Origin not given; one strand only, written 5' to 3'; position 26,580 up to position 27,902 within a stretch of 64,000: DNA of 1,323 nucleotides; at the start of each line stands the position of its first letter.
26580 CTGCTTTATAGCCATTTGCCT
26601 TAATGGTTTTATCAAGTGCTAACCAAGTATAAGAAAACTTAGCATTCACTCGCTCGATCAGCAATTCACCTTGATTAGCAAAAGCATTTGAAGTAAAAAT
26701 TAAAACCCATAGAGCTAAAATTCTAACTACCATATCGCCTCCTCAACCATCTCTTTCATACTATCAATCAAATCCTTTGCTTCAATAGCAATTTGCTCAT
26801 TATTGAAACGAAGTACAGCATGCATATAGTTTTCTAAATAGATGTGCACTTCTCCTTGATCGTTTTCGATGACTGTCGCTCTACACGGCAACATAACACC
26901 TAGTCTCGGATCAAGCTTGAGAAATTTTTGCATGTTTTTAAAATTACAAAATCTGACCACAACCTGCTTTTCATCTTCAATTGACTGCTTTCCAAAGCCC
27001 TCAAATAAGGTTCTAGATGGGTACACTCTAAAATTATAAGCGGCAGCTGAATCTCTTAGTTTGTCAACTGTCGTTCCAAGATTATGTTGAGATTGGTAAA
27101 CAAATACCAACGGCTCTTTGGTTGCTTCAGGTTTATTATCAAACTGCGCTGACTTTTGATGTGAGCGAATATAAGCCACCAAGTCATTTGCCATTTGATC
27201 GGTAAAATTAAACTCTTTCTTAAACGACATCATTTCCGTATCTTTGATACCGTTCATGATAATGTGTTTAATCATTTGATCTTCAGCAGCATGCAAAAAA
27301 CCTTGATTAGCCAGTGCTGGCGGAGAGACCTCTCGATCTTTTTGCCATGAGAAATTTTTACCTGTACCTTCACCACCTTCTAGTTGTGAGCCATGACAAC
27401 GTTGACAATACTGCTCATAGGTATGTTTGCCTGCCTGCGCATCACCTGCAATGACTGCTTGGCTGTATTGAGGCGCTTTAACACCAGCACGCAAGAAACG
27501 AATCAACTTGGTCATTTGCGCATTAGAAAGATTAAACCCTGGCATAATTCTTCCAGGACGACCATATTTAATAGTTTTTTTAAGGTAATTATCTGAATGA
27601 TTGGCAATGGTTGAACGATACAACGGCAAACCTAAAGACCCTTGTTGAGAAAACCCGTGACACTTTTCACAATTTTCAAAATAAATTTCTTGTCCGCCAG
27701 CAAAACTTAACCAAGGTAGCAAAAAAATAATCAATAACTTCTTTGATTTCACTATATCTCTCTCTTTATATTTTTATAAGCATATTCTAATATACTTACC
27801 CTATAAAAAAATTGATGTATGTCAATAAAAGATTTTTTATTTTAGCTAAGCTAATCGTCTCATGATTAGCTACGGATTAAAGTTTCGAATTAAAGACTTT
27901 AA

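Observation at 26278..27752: Periplasmic dihaem cytochrome c-DUF302 fusion plus a partner DUF302: candidate undescribed redox module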

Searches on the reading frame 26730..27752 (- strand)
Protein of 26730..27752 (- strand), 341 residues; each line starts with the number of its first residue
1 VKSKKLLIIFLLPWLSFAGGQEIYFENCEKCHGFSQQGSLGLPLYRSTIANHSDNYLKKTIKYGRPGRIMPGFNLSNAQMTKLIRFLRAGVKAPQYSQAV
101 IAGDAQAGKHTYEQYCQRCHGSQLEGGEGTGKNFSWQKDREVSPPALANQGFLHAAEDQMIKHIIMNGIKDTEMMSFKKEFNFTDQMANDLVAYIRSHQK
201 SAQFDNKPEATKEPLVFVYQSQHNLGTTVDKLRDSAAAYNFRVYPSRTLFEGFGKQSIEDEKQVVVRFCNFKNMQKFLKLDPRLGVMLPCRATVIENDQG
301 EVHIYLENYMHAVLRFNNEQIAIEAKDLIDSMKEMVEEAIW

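Call 3: search_protein_families(library=pfam, proteins=[window:26730-27752:-], max_evalue=1)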
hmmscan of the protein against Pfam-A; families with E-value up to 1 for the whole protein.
window:26730-27752:- (341 aa): 6 families
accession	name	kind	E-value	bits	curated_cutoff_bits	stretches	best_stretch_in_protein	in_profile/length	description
PF13442.11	Cytochrome_CBB3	-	2.4e-23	82.7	27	2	104-195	2-68/68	Cytochrome C oxidase, cbb3-type, subunit III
PF00034.26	Cytochrom_C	-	7.8e-16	59.6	21.3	2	105-198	1-89/90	Cytochrome c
PF03625.19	DUF302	-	6.3e-09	36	23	1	258-306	13-60/63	Domain of unknown function DUF302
PF17677.7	Glyco_hydro38C2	-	0.0047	17.5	22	1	259-304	11-62/72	Glycosyl hydrolases family 38 C-terminal beta sandwich domain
PF14522.11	Cytochrome_C7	-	0.04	14.2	24.8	0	113-122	13-50/67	Cytochrome c7 and related cytochrome c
PF14495.11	Cytochrom_C550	-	0.1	12.7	27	0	100-121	21-42/136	Cytochrome c-550 domain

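Call 4: search_protein_families(library=ncbifam, proteins=[window:26730-27752:-], max_evalue=1)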
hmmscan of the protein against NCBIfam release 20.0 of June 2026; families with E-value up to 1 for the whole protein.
window:26730-27752:- (341 aa): 17 families
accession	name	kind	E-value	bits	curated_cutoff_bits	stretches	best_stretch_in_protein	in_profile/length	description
NF011054.0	PRK14486.1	equivalog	4.3e-13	49.4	447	2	106-200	216-292/294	putative bifunctional cbb3-type cytochrome c oxidase subunit II/cytochrome c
TIGR00782.1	ccoP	equivalog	5.1e-11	42.4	179.95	2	18-134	108-233/285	cytochrome-c oxidase, cbb3-type subunit III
NF045773.1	cytochro_C550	exception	2e-10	40.7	125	2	20-87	52-116/118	cytochrome c550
NF045774.1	cytochro_C551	exception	1.2e-09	38.1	118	2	20-87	42-106/110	cytochrome c551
TIGR03872.1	cytochrome_MoxG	equivalog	1.5e-06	28.4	147.8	1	19-96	46-127/133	cytochrome c(L), periplasmic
NF040606.1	CytoC_perox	subfamily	1.6e-06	27.6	150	1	90-221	279-413/524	di-heme-cytochrome C peroxidase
TIGR04494.1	c550_PedF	equivalog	4.3e-06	26.7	122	2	20-73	54-111/133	cytochrome c-550 PedF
NF050122.1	bc1_QcrC_actin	exception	5.7e-06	25.8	200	2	18-74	137-192/253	cytochrome bc1 complex diheme cytochrome c subunit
NF040971.1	cytc_ExtS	equivalog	5.8e-06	25.7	100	1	19-131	81-200/262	selenite/tellurite reduction operon c-type cytochrome lipoprotein ExtS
TIGR02603.1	CxxCH_TIGR02603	domain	0.00018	21.5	68.15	1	103-128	1-26/134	putative heme-binding domain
NF045930.1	Cytc6PetJCyano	equivalog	0.00049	20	135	1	95-196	18-103/110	cytochrome c6 PetJ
TIGR03874.1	4cys_cytochr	equivalog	0.0043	16.8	161.75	1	14-65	31-81/143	c-type cytochrome, methanol metabolism-related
NF042945.1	DUF4297_antiphage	equivalog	0.023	13.7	300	1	163-263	291-388/400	DUF4297 family anti-phage-associated protein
NF041781.1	mnquin_red_QrcA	equivalog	0.037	13.7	180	1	26-59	44-78/174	menaquinone reductase multiheme cytochrome c subunit QrcA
TIGR01904.2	GSu_C4xC__C2xCH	domain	0.12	12.1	27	0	112-128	48-64/73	CxxxxCH/CxxCH domain c-type cytochrome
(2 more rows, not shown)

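Call 5: find_homologous_proteins(query=window:26730-27752:-)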
Query window:26730-27752:- (341 aa): 51 proteins with E <= 0.001 among 738 candidates.
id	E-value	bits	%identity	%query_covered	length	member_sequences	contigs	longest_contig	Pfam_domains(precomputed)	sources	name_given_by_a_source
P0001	2.9e-230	781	99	100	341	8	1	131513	PF03625.21,PF13442.12,PF00034.27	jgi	-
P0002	5.9e-197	672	84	100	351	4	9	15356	PF03625.21,PF13442.12,PF00034.27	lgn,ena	-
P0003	1.1e-196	671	85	100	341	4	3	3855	PF03625.21,PF13442.12,PF00034.27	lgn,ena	-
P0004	4.7e-196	669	83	100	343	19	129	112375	PF03625.21,PF13442.12,PF00034.27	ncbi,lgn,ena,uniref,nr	ncbi:c-type cytochrome [uncultured Candidatus Thioglobus sp.]|uniref:c-type cytochrome n=1 Tax=uncul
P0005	3.2e-193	659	83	100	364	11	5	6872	PF03625.21,PF13442.12,PF00034.27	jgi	-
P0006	3.0e-184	630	80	100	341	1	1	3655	PF03625.21,PF13442.12,PF00034.27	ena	-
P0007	1.1e-181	621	79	96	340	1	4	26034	PF03625.21,PF13442.12,PF00034.27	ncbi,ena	-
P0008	1.1e-178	612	79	96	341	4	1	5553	PF03625.21,PF13442.12,PF00034.27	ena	-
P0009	2.4e-177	607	77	100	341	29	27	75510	PF03625.21,PF13442.12,PF00034.27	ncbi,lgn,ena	-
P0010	3.2e-172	590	75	96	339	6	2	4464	PF03625.21,PF13442.12,PF00034.27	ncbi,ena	-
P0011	1.8e-171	588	76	96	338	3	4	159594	PF03625.21,PF13442.12,PF00034.27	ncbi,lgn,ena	-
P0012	8.4e-169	579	75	96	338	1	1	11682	PF03625.21,PF13442.12,PF00034.27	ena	-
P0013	2.3e-157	541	71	95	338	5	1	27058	PF03625.21,PF13442.12,PF00034.27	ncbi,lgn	-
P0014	9.8e-157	539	69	95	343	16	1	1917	PF03625.21,PF13442.12,PF00034.27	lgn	-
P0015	2.9e-156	538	67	100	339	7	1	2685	PF03625.21,PF13442.12,PF00034.27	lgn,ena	-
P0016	4.5e-156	537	68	100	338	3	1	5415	PF03625.21,PF13442.12,PF00034.27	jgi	-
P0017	5.5e-156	537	70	96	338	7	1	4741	PF03625.21,PF13442.12,PF00034.27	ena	-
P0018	8.2e-154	530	69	96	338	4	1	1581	PF03625.21,PF13442.12,PF00034.27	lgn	-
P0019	1.7e-151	522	67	100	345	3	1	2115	PF03625.21,PF13442.12,PF00034.27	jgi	jgi:cytochrome c oxidase cbb3-type subunit 3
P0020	1.8e-151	522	66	95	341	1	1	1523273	PF03625.21,PF13442.12,PF00034.27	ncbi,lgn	-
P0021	4.8e-150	517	66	100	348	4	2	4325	PF03625.21,PF13442.12,PF00034.27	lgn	-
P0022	1.0e-145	503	65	95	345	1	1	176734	PF03625.21,PF13442.12,PF00034.27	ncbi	-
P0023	2.6e-121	423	68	80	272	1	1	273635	PF03625.21,PF13442.12,PF00034.27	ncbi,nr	ncbi:MAG: Cytochrome c family protein [Candidatus Ruthia sp. Asou_11_S2]|nr:Cytochrome c family prot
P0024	3.5e-114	400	54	96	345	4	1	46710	PF03625.21,PF13442.12,PF00034.27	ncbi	-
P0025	5.3e-109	382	53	95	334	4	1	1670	PF03625.21,PF13442.12,PF00034.27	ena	-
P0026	5.4e-98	346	48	95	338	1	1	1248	PF03625.21,PF13442.12,PF00034.27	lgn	-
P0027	3.2e-97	344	76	60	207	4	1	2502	PF03625.21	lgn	-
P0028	1.4e-70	256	40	95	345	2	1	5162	PF03625.21,PF13442.12,PF00034.27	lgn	-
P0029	7.0e-68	247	38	94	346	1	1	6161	PF03625.21,PF13442.12,PF00034.27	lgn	-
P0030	5.4e-67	244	39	99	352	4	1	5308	PF03625.21,PF13442.12,PF00034.27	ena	-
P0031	6.0e-67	244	38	94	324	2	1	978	PF03625.21,PF13442.12,PF00034.27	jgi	jgi:cytochrome c oxidase cbb3-type subunit 3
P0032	8.0e-67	244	37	98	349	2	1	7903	PF03625.21,PF13442.12,PF00034.27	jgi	-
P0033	4.3e-66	241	38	99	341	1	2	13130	PF03625.21,PF13442.12,PF00034.27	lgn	-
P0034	1.4e-64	237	38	96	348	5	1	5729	PF03625.21,PF13442.12,PF00034.27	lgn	-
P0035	2.5e-62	229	38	94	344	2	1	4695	PF03625.21,PF13442.12,PF00034.27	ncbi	-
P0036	8.7e-62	227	38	99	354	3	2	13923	PF03625.21,PF13442.12,PF00034.27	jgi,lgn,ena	jgi:cytochrome c oxidase cbb3-type subunit 3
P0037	2.9e-60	222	36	98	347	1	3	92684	PF03625.21,PF13442.12,PF00034.27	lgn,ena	-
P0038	8.9e-60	221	37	99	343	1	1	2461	PF03625.21,PF13442.12,PF00034.27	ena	-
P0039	1.8e-59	220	36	94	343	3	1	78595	PF03625.21,PF13442.12,PF00034.27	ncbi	-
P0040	1.9e-59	220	37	97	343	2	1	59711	PF03625.21,PF13442.12,PF00034.27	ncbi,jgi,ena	-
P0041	2.0e-59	220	36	98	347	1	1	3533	PF03625.21,PF13442.12,PF00034.27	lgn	-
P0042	3.0e-59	219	37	94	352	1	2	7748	PF03625.21,PF13442.12,PF00034.27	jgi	jgi:cytochrome c oxidase cbb3-type subunit 3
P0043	5.4e-59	218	38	94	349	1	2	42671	PF03625.21,PF13442.12,PF00034.27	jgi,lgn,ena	-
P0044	2.0e-58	216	37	94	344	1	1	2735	PF03625.21,PF13442.12,PF00034.27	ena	-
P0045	4.4e-58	215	37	93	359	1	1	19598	PF03625.21,PF13442.12,PF00034.27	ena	-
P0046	6.6e-58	215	36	98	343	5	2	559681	PF03625.21,PF13442.12,PF00034.27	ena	-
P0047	8.8e-58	214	35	97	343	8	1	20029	PF03625.21,PF13442.12,PF00034.27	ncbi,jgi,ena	-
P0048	1.2e-57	214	36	94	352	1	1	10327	PF03625.21,PF13442.12,PF00034.27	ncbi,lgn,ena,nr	ncbi:MAG TPA: c-type cytochrome [Gammaproteobacteria bacterium]|nr:c-type cytochrome [Gammaproteobac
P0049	1.6e-57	213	38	89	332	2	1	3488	PF03625.21,PF13442.12,PF00034.27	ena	-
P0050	2.8e-57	213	38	94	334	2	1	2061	PF03625.21,PF14495.12,PF13442.12,PF00034.27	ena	-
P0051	7.0e-57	211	36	94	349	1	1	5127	PF03625.21,PF13442.12,PF00034.27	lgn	-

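Call 8: find_encoding_contigs(protein=P0046, flank=8000, max_places=2)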
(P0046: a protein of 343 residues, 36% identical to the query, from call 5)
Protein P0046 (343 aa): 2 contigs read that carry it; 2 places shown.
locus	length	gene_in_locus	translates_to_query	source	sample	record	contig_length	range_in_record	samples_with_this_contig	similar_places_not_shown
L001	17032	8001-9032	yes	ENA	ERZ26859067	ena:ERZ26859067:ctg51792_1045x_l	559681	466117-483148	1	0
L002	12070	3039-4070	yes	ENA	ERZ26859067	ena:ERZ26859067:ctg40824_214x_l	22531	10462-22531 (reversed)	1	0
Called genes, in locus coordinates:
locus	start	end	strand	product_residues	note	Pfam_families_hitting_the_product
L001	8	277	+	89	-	PF13546:DDE_5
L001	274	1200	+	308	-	PF13546:DDE_5, PF01609:DDE_Tnp_1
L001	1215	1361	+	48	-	-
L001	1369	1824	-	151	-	PF01957:NfeD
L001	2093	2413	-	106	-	-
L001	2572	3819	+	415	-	PF01609:DDE_Tnp_1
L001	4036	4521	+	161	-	PF13358:DDE_3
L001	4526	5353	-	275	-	PF01145:Band_7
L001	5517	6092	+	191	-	PF08750:CNP1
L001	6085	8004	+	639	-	PF02518:HATPase_c, PF00204:DNA_gyraseB, PF01751:Toprim, PF00986:DNA_gyraseB_C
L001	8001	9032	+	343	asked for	PF00034:Cytochrom_C, PF13442:Cytochrome_CBB3, PF00034:Cytochrom_C, PF03625:DUF302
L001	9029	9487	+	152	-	PF03625:DUF302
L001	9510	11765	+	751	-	PF00521:DNA_topoisoIV, PF03989:DNA_gyraseA_C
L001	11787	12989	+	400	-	PF07696:7TMR-DISMED2, PF07695:7TMR-DISM_7TM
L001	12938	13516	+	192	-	PF00990:GGDEF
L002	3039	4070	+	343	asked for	PF00034:Cytochrom_C, PF13442:Cytochrome_CBB3, PF00034:Cytochrom_C, PF03625:DUF302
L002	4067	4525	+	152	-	PF03625:DUF302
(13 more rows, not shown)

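Call 11: search_solved_structures(query=window:26730-27752:-, max_evalue=1)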
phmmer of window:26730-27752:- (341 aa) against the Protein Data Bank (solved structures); distinct sequences matched with E-value up to 1: 38.
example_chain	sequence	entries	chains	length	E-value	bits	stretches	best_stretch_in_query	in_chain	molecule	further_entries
3mk7_C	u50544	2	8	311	3.1e-07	33.2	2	20-130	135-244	Cytochrome c oxidase, cbb3-type, subunit P | Cbb3-type cytochrome c oxidase subunit CcoP1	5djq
6xkx_p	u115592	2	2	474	6.6e-06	28.8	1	19-75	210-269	Cbb3-type cytochrome c oxidase subunit CcoP,Cytochrome c-type cyt cy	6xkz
1hzv_A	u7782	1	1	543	4.2e-05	26.2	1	17-88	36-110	NITRITE REDUCTASE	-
1bl9_A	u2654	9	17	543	4.2e-05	26.2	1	17-88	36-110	NITRITE REDUCTASE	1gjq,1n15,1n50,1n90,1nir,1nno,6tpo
1hzu_A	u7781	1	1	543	4.2e-05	26.2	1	17-88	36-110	NITRITE REDUCTASE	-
5guw_M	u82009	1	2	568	4.4e-05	26.1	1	17-88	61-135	Nitrite reductase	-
6h5l_B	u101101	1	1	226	6.1e-05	25.6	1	41-183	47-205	Conserved hypothetical cytochrome protein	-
8smr_G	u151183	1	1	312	0.00018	24.1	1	20-128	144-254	Cbb3-type cytochrome c oxidase subunit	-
6rtd_A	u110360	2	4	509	0.00033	23.2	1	18-101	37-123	Cytochrome c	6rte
2d0w_A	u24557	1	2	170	0.00041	22.9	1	19-89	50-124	cytochrome cL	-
8snh_G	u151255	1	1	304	0.0013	21.3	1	20-127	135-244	Cbb3-type cytochrome c oxidase subunit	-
1gq1_A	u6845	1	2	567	0.0022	20.5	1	20-77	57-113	CYTOCHROME CD1 NITRITE REDUCTASE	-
1dy7_A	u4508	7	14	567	0.0022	20.5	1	20-77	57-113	NITRITE REDUCTASE | CYTOCHROME CD1 NITRITE REDUCTASE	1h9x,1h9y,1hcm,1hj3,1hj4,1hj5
6xkw_p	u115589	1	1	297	0.0036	19.8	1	19-75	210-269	Cbb3-type cytochrome c oxidase subunit CcoP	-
1aof_A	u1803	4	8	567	0.014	17.8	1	20-77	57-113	NITRITE REDUCTASE | CYTOCHROME CD1 NITRITE REDUCTASE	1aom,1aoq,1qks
1q9u_A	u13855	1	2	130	0.68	12.3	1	224-305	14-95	Uncharacterized protein APC35924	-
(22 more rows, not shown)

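Call 14: find_related_loci(query=A1, collection=genome_contigs, flank=6000)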
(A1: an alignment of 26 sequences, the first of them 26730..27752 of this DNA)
Query A1 (341 aa) in genome_contigs; peptide patterns used: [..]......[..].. (x = any residue, [..] = any of these).
599 stretches matched a pattern (row limit reached: there are more); 523 encode a relative of the query (tblastn E <= 1e-3); the best 80 are kept; 80 distinct loci.
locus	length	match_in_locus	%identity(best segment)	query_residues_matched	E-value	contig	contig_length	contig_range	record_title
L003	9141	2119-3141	85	1-341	0e+0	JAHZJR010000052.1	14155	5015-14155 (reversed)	MAG: Proteobacteria bacterium isolate O_S4.1_bin.4 k141_164984, whole genome shotgun sequence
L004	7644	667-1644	81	16-341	0e+0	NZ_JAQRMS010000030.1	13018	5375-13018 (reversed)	MAG: Candidatus Thioglobus sp. isolate MAG2 MAG6_30, whole genome shotgun sequence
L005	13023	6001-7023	77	1-341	0e+0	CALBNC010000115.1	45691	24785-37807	MAG TPA_asm: uncultured Gammaproteobacteria bacterium isolate ERR2206786_bin.55_CONCOCT_v1.1_MAG genome assembly, contig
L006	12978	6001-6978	80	16-341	0e+0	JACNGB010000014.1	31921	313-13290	MAG: Candidatus Thioglobus pontius NIOZ-UU_NODE_1521_length_31921_cov_61.8095, whole genome shotgun sequence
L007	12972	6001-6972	75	16-341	8e-175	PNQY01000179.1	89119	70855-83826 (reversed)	MAG: Candidatus Thioglobus perditus isolate CMC-S-2018 NODE_69771+_length_89119_cov_30.5728, whole genome shotgun sequen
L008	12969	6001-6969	76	16-341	2e-173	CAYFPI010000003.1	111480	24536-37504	MAG TPA_asm: uncultured Candidatus Thioglobus sp. isolate ERP019367_co1_139 genome assembly, contig: NODE_242_length_111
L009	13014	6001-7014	75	1-341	1e-173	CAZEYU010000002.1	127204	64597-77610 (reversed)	MAG TPA_asm: uncultured Candidatus Thioglobus sp. isolate binchicken_co97_42 genome assembly, contig: NODE_333_length_12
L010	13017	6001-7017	67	1-341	1e-164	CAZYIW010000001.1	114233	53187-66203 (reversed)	MAG TPA_asm: uncultured Piscirickettsiaceae bacterium isolate SRP167671_co2_35 genome assembly, contig: NODE_167_length_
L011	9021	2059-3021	71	18-341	8e-159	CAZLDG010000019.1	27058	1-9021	MAG TPA_asm: uncultured Candidatus Thioglobus sp. isolate SRP167671_co2_91 genome assembly, contig: NODE_2357_length_270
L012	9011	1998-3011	66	1-341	9e-159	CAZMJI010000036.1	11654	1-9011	MAG TPA_asm: uncultured Piscirickettsiaceae bacterium isolate SRP167671_co2_119 genome assembly, contig: NODE_7134_lengt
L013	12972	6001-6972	66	18-341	2e-154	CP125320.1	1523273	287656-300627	MAG: Candidatus Ruthturnera sp. Tsphm01 chromosome, complete genome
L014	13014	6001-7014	68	1-341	3e-165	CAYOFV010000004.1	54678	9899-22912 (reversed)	MAG TPA_asm: uncultured Piscirickettsiaceae bacterium isolate SRP200020_co7_72 genome assembly, contig: NODE_308_length_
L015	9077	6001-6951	54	15-340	5e-118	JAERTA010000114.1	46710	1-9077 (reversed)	MAG: Gammaproteobacteria bacterium isolate BH20 c_000000010888, whole genome shotgun sequence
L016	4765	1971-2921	54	15-340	1e-118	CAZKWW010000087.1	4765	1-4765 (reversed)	MAG TPA_asm: uncultured Candidatus Ruthturnera sp. isolate SRP077602_co3_861 genome assembly, contig: NODE_36993_length_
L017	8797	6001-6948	53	16-340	1e-113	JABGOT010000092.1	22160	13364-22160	MAG: Candidatus Ruthturnera sp. isolate co234_bin14 NODE_4468_length_22160_cov_93.902737, whole genome shotgun sequence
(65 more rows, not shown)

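Call 30: predict_structure(alignment_id=A2)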
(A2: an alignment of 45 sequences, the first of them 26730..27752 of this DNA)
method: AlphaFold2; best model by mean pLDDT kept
length: 341 residues; sequences in the alignment: 45
mean_pLDDT: 81.5   pTM: 0.67
mean pLDDT of the five models: 81.5, 81.2, 80.1, 79.2, 78.0
residues with pLDDT >= 90: 139; 70-90: 122; 50-70: 68; < 50: 12
segments of 3 or more residues with pLDDT < 50: 129-138
pLDDT, mean of each block of 10 residues (from residue 1): 67 69 84 67 80 92 70 86 91 93 96 89 68 45 70 91 93 87 97 94 59 88 95 93 81 64 87 72 65 93 92 70 85 94 86
secondary structure, 60 per line:
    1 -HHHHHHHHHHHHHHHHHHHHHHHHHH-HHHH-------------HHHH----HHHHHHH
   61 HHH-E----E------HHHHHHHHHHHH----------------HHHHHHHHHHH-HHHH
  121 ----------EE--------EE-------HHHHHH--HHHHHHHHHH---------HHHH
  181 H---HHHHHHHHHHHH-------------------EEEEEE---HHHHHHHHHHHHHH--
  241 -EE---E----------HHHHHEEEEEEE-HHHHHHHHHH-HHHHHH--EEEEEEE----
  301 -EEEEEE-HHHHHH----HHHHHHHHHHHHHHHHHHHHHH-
elements in order: H2-27 H29-32 H46-49 H54-63 H77-88 H105-115 H117-120 H150-155 H158-167 H177-181 H185-196 E216-221 H225-238 H258-262 E263-269 H271-280 H282-287 E290-296 E302-307 H309-314 H319-340

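Call 34: fold_search(model_id=the predicted structure, library=pdb)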
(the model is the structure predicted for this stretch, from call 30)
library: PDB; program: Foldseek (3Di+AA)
matches with E <= 10: 532; with E <= 0.001: 13
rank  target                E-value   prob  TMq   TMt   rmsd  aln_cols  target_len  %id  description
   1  7tj1_C                8.6e-07  1.00  0.33  0.81   2.5       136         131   15  Crystal Structure of the Putative Fluoride Ion Transporter CrcB Bab1_1389 from Brucella abortus (released 2022-01-26)
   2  7tj1_D                1.6e-06  1.00  0.33  0.80   2.9       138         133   15  Crystal Structure of the Putative Fluoride Ion Transporter CrcB Bab1_1389 from Brucella abortus (released 2022-01-26)
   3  7tj1_A                4.5e-06  1.00  0.33  0.80   2.6       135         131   16  Crystal Structure of the Putative Fluoride Ion Transporter CrcB Bab1_1389 from Brucella abortus (released 2022-01-26)
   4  1q9u_A                7.4e-06  1.00  0.34  0.86   2.1       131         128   17  Crystal structure of uncharacterized conserved protein DUF302 from Bacillus stearothermophilus (released 2004-03-02)
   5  6h5l_B                1.7e-05  1.00  0.38  0.55   5.4       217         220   22  Kuenenia stuttgartiensis reducing HAO-like protein complex Kustc0457/Kustc0458 (released 2019-04-10)
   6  7e1v_O                2.3e-05  1.00  0.30  0.43   7.1       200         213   18  Cryo-EM structure of apo hybrid respiratory supercomplex consisting of Mycobacterium tuberculosis complexIII and Mycob (released 2021-10-13)
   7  6adq_C                2.6e-05  1.00  0.31  0.43   6.2       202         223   19  Respiratory Complex CIII2CIV2SOD2 from Mycobacterium smegmatis (released 2018-11-14)
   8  7e1w_O                6.0e-05  1.00  0.30  0.41   8.6       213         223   18  Cryo-EM structure of hybrid respiratory supercomplex consisting of Mycobacterium tuberculosis complexIII and Mycobacte (released 2021-10-27)
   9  7q21_C                6.3e-05  1.00  0.30  0.40   7.3       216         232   18  III2-IV2 respiratory supercomplex from Corynebacterium glutamicum (released 2022-02-02)
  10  7rh6_O                6.7e-05  1.00  0.30  0.43   7.8       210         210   18  Mycobacterial CIII2CIV2 supercomplex, inhibitor free, -Lpqe cyt cc open (released 2021-08-04)
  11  7e1v_C                1.1e-04  1.00  0.30  0.43   6.9       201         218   19  Cryo-EM structure of apo hybrid respiratory supercomplex consisting of Mycobacterium tuberculosis complexIII and Mycob (released 2021-10-13)
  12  7qhm_C                1.5e-04  1.00  0.30  0.39   7.4       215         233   18  Cytochrome bcc-aa3 supercomplex (respiratory supercomplex III2/IV2) from Corynebacterium glutamicum (stigmatellin and  (released 2022-05-18)
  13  1j3m_A                6.0e-04  1.00  0.30  0.70   3.3       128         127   13  Crystal structure of the conserved hypothetical protein TT1751 from Thermus thermophilus HB8 (released 2004-05-18)
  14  4wq7                  4.4e-03  1.00  0.25  0.34   8.3       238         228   16  Thiosulfate dehydrogenase (TsdA) from Allochromatium vinosum - "as isolated" form (released 2015-02-18)
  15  4wq8                  8.9e-03  0.99  0.25  0.34   8.8       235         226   16  Thiosulfate dehydrogenase (TsdA) from Allochromatium vinosum - tetrathionate soak (released 2015-02-18)
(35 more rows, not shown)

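Call 78: search_dna_similar(query=window:26730-27752:-, collection=plasmids, mode=protein, max_evalue=0.00001, max_rows=15)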
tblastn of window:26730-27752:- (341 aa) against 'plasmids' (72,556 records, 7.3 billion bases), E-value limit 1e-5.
No match.
